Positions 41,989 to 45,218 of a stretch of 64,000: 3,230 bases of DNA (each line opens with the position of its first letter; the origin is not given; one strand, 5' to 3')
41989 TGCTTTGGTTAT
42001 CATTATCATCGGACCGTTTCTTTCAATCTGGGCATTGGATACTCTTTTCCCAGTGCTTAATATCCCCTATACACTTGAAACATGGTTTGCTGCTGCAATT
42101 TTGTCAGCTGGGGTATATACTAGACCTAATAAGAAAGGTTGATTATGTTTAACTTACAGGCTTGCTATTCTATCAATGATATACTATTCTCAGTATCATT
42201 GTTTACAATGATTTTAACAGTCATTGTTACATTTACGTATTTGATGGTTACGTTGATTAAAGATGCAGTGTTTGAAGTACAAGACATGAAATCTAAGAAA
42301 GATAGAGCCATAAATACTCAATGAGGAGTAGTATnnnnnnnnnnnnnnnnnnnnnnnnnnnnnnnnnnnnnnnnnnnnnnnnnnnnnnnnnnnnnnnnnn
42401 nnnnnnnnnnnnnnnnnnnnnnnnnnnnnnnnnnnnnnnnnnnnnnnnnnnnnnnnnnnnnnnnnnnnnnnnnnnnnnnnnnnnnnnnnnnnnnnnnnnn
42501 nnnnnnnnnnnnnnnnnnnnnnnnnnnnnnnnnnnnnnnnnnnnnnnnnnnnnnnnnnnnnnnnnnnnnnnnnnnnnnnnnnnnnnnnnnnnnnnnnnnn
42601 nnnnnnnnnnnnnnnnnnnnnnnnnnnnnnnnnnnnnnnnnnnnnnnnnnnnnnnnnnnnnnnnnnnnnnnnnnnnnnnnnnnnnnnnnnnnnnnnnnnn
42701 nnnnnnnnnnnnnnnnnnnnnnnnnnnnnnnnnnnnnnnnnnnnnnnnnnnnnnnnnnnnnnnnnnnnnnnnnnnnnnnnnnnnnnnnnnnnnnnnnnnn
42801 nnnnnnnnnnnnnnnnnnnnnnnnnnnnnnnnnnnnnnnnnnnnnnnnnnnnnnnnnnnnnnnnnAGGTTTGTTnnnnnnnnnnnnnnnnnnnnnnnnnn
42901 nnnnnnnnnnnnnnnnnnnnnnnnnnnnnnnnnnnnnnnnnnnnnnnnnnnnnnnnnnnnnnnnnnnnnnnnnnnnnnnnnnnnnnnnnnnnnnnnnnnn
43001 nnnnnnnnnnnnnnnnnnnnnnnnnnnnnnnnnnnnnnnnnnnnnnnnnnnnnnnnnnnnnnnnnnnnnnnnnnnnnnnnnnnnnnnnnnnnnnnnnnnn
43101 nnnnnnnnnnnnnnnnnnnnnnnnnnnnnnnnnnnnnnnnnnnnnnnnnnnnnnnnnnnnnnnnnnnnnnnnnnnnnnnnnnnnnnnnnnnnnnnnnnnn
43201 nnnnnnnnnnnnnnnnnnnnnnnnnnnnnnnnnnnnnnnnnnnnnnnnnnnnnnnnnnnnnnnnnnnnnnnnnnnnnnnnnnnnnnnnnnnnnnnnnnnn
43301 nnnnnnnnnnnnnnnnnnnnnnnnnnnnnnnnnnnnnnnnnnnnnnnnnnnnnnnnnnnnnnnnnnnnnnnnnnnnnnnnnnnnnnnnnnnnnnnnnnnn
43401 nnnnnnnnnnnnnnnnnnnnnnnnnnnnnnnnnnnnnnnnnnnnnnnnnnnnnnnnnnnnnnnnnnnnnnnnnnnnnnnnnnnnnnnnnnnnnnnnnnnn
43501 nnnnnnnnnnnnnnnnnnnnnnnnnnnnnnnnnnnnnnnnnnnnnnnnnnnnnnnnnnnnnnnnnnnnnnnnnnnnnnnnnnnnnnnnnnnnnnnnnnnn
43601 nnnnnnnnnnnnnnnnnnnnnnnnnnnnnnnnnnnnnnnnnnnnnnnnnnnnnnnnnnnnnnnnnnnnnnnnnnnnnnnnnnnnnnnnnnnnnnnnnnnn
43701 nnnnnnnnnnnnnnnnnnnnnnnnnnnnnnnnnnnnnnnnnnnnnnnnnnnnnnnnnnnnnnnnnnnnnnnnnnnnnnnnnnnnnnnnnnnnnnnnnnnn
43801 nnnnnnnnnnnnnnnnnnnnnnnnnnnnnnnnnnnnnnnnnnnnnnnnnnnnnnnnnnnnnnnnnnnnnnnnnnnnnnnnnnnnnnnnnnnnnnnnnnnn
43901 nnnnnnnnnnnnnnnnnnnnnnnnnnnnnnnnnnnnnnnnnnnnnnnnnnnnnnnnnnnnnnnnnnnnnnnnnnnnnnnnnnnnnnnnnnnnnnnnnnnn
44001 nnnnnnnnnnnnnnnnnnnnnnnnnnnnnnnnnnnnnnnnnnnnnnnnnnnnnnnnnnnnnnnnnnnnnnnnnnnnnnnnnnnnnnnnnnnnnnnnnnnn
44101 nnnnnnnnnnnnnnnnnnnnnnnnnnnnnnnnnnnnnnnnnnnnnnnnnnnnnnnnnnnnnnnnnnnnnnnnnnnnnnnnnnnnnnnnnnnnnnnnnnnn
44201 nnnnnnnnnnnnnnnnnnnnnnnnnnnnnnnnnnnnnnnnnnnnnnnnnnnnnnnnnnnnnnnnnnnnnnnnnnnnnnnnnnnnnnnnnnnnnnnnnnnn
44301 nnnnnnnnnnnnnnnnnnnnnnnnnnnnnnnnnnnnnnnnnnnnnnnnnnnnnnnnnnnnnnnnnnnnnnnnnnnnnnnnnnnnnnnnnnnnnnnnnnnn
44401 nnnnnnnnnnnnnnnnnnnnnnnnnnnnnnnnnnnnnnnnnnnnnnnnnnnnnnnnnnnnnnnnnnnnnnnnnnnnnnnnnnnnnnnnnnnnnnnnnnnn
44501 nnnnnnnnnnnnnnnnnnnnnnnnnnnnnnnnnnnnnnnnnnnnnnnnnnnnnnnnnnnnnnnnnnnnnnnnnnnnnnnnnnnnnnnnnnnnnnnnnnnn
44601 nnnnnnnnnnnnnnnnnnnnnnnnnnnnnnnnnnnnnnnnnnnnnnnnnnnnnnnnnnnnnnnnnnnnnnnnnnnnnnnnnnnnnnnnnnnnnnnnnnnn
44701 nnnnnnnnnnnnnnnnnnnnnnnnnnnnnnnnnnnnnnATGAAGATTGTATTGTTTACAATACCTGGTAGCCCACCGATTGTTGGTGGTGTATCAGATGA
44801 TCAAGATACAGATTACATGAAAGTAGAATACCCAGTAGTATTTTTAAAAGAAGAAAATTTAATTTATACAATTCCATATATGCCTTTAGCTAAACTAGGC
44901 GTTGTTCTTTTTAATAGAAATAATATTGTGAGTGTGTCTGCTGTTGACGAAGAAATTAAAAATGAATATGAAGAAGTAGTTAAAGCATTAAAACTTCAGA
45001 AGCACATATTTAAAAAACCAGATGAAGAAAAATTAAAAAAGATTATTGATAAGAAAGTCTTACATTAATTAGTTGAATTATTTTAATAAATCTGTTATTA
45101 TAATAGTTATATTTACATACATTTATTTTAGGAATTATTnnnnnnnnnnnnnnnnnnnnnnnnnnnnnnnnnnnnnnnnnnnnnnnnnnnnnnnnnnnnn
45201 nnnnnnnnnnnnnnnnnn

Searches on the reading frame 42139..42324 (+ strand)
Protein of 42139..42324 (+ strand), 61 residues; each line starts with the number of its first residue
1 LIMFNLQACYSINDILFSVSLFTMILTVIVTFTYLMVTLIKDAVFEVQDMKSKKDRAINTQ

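Call 31: search_protein_families(library=phrogs, proteins=[window:42139-42324:+], max_evalue=0.001)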
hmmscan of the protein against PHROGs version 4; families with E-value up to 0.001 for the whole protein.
window:42139-42324:+ (61 aa): 0 families

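Call 33: search_protein_families(library=pfam, proteins=[window:42139-42324:+], max_evalue=0.1)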
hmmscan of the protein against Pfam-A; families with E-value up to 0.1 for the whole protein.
window:42139-42324:+ (61 aa): 0 families
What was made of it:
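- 41963..42324 (+): Two adjacent small membrane-protein ORFs (59 and 61 aa) upstream of gp3. They are among the few small TM-protein ORFs in the window (others at 39842-40027 and 48990-49163) and are weak holin candidates. No family was assigned. No PHROG or Pfam hit (calls 31, 33).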

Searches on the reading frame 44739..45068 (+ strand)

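Call 56: search_protein_families(library=phrogs, proteins=[window:44739-45068:+], max_evalue=0.0001)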
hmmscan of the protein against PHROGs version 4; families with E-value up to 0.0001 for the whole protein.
window:44739-45068:+ (109 aa): 1 family
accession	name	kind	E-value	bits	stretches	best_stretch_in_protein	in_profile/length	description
phrog_527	-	unknown function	8.5e-07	30.2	1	1-87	2-90/97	-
